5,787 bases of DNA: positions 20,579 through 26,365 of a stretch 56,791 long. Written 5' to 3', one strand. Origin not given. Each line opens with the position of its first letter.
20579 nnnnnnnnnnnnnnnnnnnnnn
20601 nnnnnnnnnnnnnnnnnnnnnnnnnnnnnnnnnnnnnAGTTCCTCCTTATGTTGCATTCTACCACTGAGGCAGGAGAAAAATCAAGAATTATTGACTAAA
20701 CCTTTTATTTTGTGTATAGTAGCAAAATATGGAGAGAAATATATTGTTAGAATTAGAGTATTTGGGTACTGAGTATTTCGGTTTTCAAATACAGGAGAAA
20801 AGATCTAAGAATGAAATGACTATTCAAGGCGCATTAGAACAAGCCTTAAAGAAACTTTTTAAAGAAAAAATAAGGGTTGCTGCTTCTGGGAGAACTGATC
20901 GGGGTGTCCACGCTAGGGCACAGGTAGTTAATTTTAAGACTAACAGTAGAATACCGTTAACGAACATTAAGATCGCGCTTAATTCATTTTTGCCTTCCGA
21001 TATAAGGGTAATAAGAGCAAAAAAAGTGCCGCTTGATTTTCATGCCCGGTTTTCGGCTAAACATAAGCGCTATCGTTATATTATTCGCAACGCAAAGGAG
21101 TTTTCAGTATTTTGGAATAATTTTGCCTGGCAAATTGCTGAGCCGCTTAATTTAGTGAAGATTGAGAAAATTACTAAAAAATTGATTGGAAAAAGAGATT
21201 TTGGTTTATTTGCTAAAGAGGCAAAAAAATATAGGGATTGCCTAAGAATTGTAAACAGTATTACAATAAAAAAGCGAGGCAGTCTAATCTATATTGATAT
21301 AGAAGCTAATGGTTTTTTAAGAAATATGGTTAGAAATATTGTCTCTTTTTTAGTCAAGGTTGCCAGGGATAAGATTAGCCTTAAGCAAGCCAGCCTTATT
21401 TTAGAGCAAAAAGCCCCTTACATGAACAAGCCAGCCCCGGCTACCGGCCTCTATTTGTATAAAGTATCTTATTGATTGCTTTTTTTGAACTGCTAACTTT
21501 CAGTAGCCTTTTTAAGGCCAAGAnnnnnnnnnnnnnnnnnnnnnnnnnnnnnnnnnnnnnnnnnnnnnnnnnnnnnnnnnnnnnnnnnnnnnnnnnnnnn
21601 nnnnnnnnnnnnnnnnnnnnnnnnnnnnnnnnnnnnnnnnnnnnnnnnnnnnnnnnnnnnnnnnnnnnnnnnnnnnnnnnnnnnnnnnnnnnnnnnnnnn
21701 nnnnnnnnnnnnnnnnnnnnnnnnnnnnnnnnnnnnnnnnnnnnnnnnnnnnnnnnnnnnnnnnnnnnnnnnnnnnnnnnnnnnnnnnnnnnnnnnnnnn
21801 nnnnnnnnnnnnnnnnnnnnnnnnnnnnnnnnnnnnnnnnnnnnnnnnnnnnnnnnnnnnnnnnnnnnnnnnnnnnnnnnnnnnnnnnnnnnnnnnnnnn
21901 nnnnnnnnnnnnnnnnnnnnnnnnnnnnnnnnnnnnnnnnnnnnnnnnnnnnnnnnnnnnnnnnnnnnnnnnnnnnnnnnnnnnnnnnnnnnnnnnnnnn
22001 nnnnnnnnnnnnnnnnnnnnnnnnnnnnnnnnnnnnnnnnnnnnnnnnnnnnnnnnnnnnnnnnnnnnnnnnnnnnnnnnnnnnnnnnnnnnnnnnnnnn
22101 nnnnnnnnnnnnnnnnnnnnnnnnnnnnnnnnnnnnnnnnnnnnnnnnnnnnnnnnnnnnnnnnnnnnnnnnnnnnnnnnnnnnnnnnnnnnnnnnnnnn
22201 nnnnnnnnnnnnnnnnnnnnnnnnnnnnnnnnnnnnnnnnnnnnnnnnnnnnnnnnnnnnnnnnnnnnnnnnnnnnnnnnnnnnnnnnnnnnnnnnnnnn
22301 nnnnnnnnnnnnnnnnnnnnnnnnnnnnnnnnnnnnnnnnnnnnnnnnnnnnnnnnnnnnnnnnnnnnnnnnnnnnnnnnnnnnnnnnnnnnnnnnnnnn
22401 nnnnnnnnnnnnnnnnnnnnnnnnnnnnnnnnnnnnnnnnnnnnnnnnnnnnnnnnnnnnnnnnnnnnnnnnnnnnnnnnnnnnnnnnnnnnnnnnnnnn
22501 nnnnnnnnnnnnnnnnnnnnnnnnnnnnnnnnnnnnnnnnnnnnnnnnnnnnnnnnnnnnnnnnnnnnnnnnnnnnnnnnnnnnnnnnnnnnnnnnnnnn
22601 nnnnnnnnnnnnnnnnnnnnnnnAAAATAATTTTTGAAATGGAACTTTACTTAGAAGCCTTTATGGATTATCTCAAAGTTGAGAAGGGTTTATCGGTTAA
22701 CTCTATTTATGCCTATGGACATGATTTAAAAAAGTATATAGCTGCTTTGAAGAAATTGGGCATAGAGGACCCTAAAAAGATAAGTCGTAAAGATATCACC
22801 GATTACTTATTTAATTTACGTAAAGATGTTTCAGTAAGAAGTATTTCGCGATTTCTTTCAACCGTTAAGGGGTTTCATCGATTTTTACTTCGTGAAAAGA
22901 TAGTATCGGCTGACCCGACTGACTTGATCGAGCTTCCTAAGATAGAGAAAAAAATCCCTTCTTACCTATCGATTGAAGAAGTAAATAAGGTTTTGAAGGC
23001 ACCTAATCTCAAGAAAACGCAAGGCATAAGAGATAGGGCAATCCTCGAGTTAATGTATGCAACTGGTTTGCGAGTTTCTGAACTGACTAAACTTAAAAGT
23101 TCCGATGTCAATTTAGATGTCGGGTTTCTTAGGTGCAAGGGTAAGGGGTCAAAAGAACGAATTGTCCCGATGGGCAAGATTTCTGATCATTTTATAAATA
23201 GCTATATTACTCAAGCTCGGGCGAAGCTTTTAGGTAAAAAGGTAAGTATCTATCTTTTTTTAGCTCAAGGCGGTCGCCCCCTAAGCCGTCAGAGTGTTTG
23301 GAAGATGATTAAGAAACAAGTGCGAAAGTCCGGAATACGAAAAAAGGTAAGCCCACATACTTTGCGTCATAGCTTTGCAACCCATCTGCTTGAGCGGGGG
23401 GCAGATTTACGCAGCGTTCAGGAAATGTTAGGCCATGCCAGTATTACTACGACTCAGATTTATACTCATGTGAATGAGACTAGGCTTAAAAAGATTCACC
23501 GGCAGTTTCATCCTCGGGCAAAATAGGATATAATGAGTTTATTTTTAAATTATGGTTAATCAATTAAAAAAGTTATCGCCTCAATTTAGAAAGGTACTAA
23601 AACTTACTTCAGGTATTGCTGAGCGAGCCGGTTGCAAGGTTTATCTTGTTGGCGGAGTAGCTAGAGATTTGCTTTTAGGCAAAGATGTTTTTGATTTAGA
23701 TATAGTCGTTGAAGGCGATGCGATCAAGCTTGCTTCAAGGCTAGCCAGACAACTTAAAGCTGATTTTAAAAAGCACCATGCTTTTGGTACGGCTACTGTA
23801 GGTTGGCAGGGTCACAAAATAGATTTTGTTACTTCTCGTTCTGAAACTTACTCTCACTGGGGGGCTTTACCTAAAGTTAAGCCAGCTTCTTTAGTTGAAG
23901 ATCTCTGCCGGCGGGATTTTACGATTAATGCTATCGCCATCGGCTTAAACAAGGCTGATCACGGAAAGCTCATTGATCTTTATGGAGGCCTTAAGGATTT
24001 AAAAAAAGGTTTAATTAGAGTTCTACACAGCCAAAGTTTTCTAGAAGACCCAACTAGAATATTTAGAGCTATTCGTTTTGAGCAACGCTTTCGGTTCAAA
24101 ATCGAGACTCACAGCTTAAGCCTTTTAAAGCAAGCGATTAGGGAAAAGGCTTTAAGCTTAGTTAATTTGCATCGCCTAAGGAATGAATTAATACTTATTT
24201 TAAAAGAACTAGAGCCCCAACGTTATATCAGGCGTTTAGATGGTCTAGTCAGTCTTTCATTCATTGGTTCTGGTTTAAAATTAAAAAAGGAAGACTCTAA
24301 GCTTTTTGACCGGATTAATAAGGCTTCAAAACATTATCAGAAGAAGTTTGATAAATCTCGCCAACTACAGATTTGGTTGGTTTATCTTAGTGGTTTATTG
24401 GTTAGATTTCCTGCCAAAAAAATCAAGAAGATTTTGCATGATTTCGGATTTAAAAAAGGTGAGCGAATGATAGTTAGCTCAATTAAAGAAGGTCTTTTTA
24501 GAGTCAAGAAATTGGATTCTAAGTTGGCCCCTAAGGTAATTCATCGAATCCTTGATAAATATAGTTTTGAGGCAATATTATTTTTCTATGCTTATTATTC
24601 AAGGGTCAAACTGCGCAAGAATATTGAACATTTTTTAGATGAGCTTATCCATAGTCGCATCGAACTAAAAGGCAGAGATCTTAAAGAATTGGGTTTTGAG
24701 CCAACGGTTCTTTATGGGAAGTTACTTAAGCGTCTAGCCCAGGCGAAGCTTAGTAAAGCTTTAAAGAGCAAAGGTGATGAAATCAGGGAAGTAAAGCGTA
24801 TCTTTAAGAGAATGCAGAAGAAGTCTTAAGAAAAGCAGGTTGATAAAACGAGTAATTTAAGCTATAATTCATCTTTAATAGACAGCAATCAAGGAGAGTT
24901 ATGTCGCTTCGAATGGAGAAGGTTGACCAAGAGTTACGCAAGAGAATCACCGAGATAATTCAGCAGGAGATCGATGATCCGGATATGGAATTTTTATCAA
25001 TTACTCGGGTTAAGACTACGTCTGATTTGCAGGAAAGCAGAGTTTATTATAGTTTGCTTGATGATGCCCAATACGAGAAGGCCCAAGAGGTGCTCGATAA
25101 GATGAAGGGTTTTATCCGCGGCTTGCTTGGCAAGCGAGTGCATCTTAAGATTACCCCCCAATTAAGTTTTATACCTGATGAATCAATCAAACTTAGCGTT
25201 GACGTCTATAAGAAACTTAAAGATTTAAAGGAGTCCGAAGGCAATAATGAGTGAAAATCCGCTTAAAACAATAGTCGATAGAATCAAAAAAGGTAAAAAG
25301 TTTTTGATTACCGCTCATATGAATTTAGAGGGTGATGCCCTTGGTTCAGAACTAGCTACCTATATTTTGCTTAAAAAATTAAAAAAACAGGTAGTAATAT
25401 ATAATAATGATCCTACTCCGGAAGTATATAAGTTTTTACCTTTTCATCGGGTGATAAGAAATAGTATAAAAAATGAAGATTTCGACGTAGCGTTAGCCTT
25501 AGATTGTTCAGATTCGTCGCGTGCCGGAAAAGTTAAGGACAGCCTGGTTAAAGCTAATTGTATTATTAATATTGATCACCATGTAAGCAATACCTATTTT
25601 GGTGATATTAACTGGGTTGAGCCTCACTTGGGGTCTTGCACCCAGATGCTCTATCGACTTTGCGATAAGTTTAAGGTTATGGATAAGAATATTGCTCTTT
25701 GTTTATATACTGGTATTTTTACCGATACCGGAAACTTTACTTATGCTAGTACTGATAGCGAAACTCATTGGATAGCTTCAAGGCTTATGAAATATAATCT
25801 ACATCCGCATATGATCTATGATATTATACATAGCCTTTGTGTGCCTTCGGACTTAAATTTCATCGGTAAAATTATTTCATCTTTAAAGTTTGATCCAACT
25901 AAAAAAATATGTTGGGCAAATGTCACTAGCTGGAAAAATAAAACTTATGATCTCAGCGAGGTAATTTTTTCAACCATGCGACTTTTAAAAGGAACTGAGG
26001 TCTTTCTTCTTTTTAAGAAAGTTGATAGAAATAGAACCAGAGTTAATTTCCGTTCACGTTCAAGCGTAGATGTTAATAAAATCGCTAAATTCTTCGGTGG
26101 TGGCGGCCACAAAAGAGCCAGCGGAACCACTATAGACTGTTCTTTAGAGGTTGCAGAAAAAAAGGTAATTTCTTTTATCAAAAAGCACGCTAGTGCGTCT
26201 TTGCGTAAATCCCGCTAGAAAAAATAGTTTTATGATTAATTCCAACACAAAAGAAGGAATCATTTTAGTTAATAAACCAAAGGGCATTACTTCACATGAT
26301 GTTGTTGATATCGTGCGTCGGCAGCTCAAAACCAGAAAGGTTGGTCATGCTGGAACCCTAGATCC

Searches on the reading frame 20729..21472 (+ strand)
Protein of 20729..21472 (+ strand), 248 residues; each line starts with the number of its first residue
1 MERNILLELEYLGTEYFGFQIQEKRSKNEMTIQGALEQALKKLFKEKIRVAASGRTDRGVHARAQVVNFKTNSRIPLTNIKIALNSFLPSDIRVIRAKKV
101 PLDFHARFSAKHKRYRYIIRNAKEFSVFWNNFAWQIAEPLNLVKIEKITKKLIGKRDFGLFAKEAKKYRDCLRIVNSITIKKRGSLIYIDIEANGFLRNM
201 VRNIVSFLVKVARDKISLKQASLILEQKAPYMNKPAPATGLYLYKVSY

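Call 49: search_protein_families(library=pfam, proteins=[window:20729-21472:+], max_evalue=0.00001)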
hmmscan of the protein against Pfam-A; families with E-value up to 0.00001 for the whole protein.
window:20729-21472:+ (248 aa): 1 family
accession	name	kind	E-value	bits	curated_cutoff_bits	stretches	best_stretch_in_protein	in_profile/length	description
PF01416.25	PseudoU_synth_1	-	5.1e-40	136.7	23.3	2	149-248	2-107/108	tRNA pseudouridine synthase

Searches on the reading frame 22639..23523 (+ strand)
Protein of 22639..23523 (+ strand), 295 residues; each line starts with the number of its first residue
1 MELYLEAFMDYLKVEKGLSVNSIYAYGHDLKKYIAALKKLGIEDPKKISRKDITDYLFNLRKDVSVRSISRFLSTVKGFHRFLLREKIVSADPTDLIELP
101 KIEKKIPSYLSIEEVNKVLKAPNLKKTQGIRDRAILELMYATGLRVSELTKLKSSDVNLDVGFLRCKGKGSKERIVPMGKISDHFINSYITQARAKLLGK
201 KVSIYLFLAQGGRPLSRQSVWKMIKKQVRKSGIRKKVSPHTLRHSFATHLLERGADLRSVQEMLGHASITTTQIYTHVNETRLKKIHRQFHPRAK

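Call 49: search_protein_families(library=pfam, proteins=[window:22639-23523:+], max_evalue=0.00001)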
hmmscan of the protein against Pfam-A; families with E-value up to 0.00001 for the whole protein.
window:22639-23523:+ (295 aa): 3 families
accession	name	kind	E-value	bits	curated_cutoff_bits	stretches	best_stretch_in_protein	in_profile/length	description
PF00589.27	Phage_integrase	-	3.2e-51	174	27.1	1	110-281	3-171/172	Phage integrase family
PF02899.23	Phage_int_SAM_1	-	2.8e-20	72.8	22.3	1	5-87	1-83/83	Phage integrase, N-terminal SAM-like domain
PF13495.12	Phage_int_SAM_4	-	5.9e-07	30.2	27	1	5-87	2-82/85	Phage integrase, N-terminal SAM-like domain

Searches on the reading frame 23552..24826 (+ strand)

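Call 50: search_protein_families(library=pfam, proteins=[window:23552-24826:+], max_evalue=0.00001)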
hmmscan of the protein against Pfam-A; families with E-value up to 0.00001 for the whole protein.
window:23552-24826:+ (425 aa): 1 family
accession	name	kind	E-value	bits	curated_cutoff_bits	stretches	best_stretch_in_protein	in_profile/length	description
PF01743.26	PolyA_pol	-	4.1e-29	101.9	23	1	30-156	1-126/126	Poly A polymerase head domain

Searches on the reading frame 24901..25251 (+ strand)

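Call 50: search_protein_families(library=pfam, proteins=[window:24901-25251:+], max_evalue=0.00001)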
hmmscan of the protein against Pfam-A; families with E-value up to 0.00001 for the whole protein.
window:24901-25251:+ (117 aa): 1 family
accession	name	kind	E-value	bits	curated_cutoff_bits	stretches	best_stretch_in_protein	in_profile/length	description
PF02033.23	RBFA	-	4.7e-27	94.8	34.7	1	4-101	1-100/105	Ribosome-binding factor A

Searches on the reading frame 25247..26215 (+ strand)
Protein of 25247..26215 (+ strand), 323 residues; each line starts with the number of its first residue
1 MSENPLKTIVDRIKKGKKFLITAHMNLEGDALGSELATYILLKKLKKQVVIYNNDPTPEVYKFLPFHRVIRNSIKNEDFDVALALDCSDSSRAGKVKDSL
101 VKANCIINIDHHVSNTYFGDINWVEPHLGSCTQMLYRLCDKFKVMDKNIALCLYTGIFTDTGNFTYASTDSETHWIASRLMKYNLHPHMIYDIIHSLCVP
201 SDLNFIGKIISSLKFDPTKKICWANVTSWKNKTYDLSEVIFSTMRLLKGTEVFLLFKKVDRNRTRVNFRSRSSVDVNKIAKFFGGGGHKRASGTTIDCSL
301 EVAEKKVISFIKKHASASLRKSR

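Call 50: search_protein_families(library=pfam, proteins=[window:25247-26215:+], max_evalue=0.00001)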
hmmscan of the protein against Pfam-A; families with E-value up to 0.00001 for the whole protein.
window:25247-26215:+ (323 aa): 2 families
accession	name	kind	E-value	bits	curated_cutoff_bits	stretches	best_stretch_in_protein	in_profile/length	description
PF01368.27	DHH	-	1.2e-14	55.1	28.1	1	18-157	1-125/125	DHH family, N-terminal domain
PF02272.25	DHHA1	-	5.5e-09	36.8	25.9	1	242-312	23-101/102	DHHA1 domain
